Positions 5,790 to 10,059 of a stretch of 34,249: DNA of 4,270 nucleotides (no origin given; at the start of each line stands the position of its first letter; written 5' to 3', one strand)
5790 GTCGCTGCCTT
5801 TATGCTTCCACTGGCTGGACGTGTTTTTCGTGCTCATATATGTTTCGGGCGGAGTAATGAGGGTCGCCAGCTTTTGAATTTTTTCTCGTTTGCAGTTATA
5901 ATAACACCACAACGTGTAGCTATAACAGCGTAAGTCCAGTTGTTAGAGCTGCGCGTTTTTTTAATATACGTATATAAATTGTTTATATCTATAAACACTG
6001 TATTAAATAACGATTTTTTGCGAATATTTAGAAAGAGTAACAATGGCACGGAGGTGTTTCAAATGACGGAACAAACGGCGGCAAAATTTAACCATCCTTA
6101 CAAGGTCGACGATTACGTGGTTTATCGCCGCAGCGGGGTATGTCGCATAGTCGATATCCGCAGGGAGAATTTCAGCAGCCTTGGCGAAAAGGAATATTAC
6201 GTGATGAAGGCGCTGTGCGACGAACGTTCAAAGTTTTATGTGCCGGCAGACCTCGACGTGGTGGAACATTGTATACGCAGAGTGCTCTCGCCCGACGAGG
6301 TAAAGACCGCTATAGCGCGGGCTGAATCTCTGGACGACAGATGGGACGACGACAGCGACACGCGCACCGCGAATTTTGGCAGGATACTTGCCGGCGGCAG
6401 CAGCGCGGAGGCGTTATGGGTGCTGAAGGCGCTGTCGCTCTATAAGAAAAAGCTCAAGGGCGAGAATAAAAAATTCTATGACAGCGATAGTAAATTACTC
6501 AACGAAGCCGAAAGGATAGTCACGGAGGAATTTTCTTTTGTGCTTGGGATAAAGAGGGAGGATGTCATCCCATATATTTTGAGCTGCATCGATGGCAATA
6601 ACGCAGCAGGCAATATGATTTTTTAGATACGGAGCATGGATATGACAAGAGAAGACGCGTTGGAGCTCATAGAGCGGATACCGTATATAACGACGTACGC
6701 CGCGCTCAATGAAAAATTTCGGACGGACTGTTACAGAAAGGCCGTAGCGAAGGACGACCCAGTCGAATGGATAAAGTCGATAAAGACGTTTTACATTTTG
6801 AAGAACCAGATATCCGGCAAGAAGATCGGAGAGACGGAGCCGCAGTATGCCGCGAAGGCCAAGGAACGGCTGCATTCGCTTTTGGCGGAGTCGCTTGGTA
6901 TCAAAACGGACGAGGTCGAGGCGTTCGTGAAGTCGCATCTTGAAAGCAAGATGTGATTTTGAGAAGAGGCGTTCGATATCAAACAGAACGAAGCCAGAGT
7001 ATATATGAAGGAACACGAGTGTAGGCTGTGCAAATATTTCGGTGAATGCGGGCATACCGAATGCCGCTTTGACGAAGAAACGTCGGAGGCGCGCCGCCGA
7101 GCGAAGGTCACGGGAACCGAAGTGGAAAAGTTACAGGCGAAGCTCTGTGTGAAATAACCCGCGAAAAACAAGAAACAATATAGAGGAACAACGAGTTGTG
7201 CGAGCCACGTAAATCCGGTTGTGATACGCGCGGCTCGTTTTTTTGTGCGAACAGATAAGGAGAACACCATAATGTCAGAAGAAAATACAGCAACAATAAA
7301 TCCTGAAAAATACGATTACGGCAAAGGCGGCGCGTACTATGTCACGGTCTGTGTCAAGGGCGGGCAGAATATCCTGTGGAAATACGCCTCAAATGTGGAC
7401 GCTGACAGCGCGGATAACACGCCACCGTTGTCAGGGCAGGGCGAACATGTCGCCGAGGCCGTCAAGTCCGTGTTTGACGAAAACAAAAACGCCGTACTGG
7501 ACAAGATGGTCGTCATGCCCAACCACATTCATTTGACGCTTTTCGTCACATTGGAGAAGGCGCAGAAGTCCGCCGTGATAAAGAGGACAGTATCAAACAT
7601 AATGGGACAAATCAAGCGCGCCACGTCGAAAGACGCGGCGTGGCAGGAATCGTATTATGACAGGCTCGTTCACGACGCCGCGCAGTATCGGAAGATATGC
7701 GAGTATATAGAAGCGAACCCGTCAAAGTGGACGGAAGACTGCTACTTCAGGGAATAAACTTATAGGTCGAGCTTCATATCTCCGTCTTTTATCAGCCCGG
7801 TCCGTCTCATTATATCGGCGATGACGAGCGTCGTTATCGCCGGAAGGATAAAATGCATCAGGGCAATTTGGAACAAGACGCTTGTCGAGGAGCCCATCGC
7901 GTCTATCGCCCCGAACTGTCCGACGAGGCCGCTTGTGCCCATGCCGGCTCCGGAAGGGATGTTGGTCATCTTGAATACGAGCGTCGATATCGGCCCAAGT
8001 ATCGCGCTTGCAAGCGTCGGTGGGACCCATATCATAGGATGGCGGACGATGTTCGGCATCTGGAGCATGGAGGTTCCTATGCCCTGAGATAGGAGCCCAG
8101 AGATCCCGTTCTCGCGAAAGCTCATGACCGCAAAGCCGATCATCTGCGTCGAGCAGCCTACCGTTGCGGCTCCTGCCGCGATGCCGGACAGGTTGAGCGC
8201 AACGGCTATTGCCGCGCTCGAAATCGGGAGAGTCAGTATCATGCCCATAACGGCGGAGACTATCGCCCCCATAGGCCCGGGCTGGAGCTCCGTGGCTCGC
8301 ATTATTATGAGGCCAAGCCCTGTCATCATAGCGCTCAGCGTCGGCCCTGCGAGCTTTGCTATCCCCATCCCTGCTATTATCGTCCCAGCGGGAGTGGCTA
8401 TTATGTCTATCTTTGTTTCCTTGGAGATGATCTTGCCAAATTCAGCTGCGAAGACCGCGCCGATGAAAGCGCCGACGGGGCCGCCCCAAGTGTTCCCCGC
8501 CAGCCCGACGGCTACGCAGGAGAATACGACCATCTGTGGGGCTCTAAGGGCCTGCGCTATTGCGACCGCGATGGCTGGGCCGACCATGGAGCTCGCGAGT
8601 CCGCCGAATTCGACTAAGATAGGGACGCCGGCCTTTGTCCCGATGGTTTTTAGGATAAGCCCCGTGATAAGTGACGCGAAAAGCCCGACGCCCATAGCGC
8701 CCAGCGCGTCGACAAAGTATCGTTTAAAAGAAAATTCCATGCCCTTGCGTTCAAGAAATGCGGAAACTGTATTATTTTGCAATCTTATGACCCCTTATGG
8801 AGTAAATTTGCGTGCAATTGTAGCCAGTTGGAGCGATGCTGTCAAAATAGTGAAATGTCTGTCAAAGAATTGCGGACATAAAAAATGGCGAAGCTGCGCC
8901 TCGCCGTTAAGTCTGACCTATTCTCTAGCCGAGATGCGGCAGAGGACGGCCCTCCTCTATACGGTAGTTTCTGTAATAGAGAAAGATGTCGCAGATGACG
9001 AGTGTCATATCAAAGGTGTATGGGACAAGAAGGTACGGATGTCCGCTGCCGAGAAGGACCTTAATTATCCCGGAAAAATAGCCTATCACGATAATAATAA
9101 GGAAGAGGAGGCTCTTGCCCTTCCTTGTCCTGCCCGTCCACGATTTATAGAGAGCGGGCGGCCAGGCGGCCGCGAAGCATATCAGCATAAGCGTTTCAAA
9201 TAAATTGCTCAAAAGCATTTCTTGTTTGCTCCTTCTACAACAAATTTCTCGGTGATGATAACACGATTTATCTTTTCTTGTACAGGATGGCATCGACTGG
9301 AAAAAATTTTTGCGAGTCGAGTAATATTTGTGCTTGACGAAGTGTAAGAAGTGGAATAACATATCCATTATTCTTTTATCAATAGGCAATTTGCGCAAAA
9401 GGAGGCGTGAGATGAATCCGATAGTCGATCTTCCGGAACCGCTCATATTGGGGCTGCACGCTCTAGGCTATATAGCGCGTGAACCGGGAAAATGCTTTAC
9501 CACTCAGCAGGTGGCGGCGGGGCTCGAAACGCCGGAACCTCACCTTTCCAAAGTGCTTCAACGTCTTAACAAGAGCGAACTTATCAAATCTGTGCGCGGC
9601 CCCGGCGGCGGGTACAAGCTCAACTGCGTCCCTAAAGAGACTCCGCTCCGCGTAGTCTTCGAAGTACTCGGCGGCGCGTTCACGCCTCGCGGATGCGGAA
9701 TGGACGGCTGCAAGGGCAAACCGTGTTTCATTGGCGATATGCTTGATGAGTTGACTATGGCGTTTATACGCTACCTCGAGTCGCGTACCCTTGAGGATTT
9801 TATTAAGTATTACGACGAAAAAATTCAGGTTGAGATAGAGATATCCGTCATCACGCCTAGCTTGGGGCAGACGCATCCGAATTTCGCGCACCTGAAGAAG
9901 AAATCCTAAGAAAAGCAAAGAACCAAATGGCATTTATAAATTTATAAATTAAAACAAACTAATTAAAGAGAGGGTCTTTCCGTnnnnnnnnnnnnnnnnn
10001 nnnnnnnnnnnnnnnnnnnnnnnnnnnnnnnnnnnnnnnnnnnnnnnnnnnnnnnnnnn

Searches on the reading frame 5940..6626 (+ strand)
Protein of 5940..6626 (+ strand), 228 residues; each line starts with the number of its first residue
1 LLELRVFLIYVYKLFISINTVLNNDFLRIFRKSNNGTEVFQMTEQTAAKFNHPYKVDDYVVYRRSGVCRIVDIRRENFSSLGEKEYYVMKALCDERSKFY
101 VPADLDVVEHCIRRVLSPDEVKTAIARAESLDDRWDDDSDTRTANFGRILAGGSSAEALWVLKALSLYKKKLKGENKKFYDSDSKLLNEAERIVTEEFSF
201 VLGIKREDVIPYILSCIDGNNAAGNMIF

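Call 70: search_protein_families(library=pfam, proteins=[window:5940-6626:+], max_evalue=0.00001)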
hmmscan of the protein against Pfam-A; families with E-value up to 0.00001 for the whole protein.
window:5940-6626:+ (228 aa): 1 family
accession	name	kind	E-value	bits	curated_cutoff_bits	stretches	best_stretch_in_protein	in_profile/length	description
PF02559.22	CarD_TRCF_RID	-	1.5e-10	41.4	23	1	54-107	1-52/57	CarD-like/TRCF RID domain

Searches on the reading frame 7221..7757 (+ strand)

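Call 70: search_protein_families(library=pfam, proteins=[window:7221-7757:+], max_evalue=0.00001)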
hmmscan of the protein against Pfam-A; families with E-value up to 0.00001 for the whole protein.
window:7221-7757:+ (178 aa): 1 family
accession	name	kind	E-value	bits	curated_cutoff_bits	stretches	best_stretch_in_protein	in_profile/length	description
PF01797.21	Y1_Tnp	-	6e-06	26.8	23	0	76-165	27-120/121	Transposase IS200 like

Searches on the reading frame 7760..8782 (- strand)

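Call 70: search_protein_families(library=pfam, proteins=[window:7760-8782:-], max_evalue=0.00001)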
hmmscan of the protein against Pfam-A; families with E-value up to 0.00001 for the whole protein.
window:7760-8782:- (340 aa): 1 family
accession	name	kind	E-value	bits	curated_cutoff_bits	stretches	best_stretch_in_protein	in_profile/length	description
PF13303.11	PTS_EIIC_2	-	1.4e-88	297.6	28.9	1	25-338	2-327/327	Phosphotransferase system, EIIC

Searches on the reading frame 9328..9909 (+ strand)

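Call 70: search_protein_families(library=pfam, proteins=[window:9328-9909:+], max_evalue=0.00001)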
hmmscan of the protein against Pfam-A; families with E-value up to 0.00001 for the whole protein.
window:9328-9909:+ (193 aa): 1 family
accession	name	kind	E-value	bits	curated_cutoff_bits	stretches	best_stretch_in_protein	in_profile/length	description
PF02082.26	Rrf2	-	7e-23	81.7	30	1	42-160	8-131/132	Iron-dependent Transcriptional regulator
